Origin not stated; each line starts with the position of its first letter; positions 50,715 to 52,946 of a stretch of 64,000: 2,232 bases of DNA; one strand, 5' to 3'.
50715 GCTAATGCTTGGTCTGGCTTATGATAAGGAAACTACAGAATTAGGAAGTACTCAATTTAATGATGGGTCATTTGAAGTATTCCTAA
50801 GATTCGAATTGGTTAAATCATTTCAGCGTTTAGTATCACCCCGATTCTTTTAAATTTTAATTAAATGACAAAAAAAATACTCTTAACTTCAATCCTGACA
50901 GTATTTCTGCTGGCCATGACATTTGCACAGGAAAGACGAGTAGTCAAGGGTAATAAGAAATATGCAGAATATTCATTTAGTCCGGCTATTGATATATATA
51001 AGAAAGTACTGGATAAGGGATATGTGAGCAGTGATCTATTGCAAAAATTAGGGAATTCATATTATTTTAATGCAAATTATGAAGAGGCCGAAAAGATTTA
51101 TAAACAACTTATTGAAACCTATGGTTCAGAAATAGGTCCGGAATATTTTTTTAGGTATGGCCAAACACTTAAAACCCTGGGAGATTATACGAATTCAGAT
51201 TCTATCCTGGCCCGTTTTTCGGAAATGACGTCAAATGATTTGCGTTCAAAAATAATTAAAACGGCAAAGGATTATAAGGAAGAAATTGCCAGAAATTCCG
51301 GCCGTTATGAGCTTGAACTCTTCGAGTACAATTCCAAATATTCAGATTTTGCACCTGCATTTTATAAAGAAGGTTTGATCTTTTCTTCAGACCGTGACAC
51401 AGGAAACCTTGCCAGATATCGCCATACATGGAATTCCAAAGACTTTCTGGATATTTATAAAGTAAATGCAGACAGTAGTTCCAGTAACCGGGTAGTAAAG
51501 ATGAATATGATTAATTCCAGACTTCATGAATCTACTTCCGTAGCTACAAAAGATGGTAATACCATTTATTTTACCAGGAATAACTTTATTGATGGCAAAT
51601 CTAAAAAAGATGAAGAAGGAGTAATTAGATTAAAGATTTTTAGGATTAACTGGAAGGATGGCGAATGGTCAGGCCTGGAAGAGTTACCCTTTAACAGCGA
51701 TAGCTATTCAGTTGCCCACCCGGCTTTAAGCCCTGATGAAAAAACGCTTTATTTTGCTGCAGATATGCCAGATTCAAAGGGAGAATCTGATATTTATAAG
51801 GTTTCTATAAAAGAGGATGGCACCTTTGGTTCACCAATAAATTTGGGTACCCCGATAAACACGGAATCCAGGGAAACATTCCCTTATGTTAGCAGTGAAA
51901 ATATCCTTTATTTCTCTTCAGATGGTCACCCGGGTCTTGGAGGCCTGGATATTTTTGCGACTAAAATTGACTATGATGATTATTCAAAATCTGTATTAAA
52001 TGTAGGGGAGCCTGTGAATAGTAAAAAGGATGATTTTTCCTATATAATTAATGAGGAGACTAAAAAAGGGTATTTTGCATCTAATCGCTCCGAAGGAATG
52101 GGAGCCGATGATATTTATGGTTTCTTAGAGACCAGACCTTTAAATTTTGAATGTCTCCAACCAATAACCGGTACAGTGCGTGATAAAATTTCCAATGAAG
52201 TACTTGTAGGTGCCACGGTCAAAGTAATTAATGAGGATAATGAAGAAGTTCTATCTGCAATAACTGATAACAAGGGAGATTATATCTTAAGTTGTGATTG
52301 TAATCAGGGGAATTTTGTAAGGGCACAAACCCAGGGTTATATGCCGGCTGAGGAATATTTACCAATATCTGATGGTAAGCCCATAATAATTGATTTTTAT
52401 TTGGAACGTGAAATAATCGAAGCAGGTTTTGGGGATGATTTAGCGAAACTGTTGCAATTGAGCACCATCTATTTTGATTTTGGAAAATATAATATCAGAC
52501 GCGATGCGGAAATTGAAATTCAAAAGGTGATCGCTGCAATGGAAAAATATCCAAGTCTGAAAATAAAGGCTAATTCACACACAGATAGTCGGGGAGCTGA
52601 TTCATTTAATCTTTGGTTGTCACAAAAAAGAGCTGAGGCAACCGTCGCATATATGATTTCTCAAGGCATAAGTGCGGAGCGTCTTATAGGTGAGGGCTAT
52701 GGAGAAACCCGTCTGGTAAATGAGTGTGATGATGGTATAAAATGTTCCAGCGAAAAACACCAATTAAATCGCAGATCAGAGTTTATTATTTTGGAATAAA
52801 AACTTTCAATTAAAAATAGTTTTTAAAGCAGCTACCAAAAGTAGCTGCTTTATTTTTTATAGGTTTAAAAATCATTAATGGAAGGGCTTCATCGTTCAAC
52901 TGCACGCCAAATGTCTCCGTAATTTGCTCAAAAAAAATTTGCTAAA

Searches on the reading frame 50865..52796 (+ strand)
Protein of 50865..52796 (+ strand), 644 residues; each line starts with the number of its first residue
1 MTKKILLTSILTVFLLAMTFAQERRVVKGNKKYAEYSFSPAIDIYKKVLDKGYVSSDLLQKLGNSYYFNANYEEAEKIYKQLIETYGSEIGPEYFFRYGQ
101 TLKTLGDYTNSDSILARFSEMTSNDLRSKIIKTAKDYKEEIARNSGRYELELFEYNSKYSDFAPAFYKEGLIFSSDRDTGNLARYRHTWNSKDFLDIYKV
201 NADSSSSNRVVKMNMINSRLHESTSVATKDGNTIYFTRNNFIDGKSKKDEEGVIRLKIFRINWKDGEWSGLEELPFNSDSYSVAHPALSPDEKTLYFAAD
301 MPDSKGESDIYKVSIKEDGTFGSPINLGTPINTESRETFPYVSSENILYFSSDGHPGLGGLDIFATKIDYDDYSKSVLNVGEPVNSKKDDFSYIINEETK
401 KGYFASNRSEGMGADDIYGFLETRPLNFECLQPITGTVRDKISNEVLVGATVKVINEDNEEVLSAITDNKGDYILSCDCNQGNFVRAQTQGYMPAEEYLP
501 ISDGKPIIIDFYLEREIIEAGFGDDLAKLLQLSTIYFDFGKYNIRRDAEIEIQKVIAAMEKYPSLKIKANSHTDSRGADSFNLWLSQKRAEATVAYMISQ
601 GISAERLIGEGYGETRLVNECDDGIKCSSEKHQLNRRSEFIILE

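Call 8: search_protein_families(library=ncbifam, proteins=[window:50865-52796:+], max_evalue=1)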
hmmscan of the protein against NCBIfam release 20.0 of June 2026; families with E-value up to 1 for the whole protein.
window:50865-52796:+ (644 aa): 35 families (the best 25 are shown)
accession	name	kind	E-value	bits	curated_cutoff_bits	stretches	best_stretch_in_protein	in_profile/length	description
NF053607.1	CHU_0125_OmpA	equivalog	6.3e-122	408.2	620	1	9-644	7-638/639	CHU_0125 family OmpA-like outer membrane integrity protein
NF052230.1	T9SS_PorE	exception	6.1e-91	305.6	600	1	8-616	4-598/648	PorE family type IX secretion system protein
NF053611.1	YiaD_Gzip_OmpA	equivalog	2.4e-20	73.1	175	1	533-642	102-206/206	YiaD family glycine zipper/OmpA-like lipoprotein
TIGR02802.1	Pal_lipo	equivalog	3.8e-16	59.1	125.35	1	534-641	1-103/104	peptidoglycan-associated lipoprotein Pal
NF053612.1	anchor_PA1041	equivalog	4.8e-16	59.4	250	1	532-623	130-223/236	PA1041 family peptidoglycan-binding anchor lipoprotein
NF045787.1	OmpABordt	equivalog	2.2e-14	53.6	200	1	533-620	85-172/194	outer membrane protein OmpA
NF053613.1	OMP_toxin_LptF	equivalog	8.8e-14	51.8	400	1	529-642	137-245/256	lipotoxin F family OmpA-related lipoprotein LptF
NF033763.1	exchanger_TraB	exception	7.6e-13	47.3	700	1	552-643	411-498/522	outer membrane exchange protein TraB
TIGR03789.1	pdsO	hypoth_equivalog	1.2e-11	44.7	152.2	1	534-621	140-227/243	sortase-associated OmpA-like protein PdsO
NF008067.1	PRK10802.1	equivalog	1.5e-11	44.4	261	1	527-614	61-148/171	peptidoglycan-associated lipoprotein Pal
NF053585.1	OMP_LP_YfiB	equivalog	4.3e-11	43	128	1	533-641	56-159/163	outer membrane lipoprotein YfiB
NF008071.1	PRK10808.1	equivalog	3.8e-10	39.6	277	1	533-623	231-325/358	porin OmpA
NF038224.1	OmpA_like_CmpA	equivalog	5.3e-09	36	300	1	533-621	110-198/233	C-OmpA-like family protein CmpA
NF007804.1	PRK10510.1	equivalog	1.4e-08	34.3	307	1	540-619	119-198/219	OmpA family lipoprotein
NF005382.1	PRK06925.1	equivalog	1.8e-08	34.9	264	1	533-643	115-224/225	flagellar motor protein MotS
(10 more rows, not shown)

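Call 9: search_protein_families(library=pfam, proteins=[window:50865-52796:+], max_evalue=1)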
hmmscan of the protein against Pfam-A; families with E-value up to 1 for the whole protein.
window:50865-52796:+ (644 aa): 17 families
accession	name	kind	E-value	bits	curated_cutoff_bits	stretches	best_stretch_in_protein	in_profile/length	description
PF00691.25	OmpA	-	2.2e-14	54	27.2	1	536-623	1-90/98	OmpA family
PF07676.18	PD40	-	2.3e-11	43.7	20.9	3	327-364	1-37/38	WD40-like Beta Propeller Repeat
PF13620.12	CarboxypepD_reg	-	8e-11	42.6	32.3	1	434-513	2-81/82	Carboxypeptidase regulatory-like domain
PF13715.12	CarbopepD_reg_2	-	1.3e-05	25.6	32.2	1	434-519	1-82/88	CarboxypepD_reg-like domain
PF13181.12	TPR_8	-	3.1e-05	24.2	25.7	1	57-84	2-29/34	Tetratricopeptide repeat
PF13424.12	TPR_12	-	7.2e-05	23.3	30.1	2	38-86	26-75/77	Tetratricopeptide repeat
PF13174.12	TPR_6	-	0.00011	23.1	26.3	1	59-86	3-30/33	Tetratricopeptide repeat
PF07719.23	TPR_2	-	0.001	19.5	27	1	58-84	3-29/34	Tetratricopeptide repeat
PF13374.12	TPR_10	-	0.0032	17.9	27.5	1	60-91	6-37/42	Tetratricopeptide repeat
PF13176.12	TPR_7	-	0.0075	16.7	27.9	1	59-85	2-28/36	Tetratricopeptide repeat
PF11974.14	bMG3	-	0.01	16.2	34.9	1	443-477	24-58/103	Bacterial alpha-2-macroglobulin MG3 domain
PF13428.12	TPR_14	-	0.03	15.5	23.5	1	57-99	2-42/44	Tetratricopeptide repeat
PF24243.1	Phage_tail_C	-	0.035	13.9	23.7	1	227-237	15-25/26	Phage tail tip domain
PF17936.7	Big_6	-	0.096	13.4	27.6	1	448-481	23-56/83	Bacterial Ig domain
PF13432.12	TPR_16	-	0.14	13.1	32.7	1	61-109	2-48/65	Tetratricopeptide repeat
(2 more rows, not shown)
